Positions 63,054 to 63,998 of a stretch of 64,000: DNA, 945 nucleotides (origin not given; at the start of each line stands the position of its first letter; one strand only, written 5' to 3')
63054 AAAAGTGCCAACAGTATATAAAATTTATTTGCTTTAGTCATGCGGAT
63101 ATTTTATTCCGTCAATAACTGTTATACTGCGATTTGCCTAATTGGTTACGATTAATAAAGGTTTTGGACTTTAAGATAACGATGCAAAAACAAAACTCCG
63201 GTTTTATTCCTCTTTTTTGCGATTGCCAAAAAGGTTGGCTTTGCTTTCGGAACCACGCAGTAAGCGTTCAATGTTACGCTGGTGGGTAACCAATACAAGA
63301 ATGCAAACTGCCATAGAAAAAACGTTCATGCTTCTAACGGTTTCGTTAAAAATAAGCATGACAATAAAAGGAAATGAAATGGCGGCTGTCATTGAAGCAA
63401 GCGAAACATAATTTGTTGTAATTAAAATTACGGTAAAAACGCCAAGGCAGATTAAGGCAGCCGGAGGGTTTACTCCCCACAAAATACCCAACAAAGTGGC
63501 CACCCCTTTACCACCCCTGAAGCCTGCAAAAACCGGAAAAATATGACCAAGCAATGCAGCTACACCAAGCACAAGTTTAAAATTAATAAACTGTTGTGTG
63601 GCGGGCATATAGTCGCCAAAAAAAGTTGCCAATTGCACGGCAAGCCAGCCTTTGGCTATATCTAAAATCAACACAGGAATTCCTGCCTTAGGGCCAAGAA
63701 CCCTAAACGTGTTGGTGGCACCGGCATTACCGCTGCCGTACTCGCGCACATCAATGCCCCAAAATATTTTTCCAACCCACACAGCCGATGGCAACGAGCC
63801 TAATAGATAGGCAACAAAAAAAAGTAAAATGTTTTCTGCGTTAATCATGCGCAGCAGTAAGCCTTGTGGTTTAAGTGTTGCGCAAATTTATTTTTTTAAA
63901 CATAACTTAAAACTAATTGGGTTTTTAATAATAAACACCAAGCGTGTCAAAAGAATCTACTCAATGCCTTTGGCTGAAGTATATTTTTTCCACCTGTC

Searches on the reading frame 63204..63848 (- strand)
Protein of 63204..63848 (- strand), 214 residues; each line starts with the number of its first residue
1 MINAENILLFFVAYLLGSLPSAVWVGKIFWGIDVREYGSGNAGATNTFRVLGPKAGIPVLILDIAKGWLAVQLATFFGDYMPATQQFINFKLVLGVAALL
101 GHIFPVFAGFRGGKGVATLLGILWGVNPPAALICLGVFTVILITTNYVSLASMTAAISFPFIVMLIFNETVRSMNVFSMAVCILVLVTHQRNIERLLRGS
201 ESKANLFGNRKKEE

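Call 49: find_encoding_contigs(protein=window:63204-63848:-, flank=10000, max_places=3)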
Protein window:63204-63848:- (214 aa): 1 contig read that carries it; 1 place shown.
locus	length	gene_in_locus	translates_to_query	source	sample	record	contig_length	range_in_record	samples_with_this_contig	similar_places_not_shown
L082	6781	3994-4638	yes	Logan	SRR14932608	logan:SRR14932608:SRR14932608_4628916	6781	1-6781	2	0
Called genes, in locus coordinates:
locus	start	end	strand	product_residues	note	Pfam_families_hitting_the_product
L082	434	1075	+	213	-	PF01625:PMSR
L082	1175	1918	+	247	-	PF00535:Glycos_transf_2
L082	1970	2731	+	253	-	PF03793:PASTA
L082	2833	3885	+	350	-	PF01479:S4, PF00849:PseudoU_synth_2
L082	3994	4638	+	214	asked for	PF02660:G3P_acyltransf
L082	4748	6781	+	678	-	?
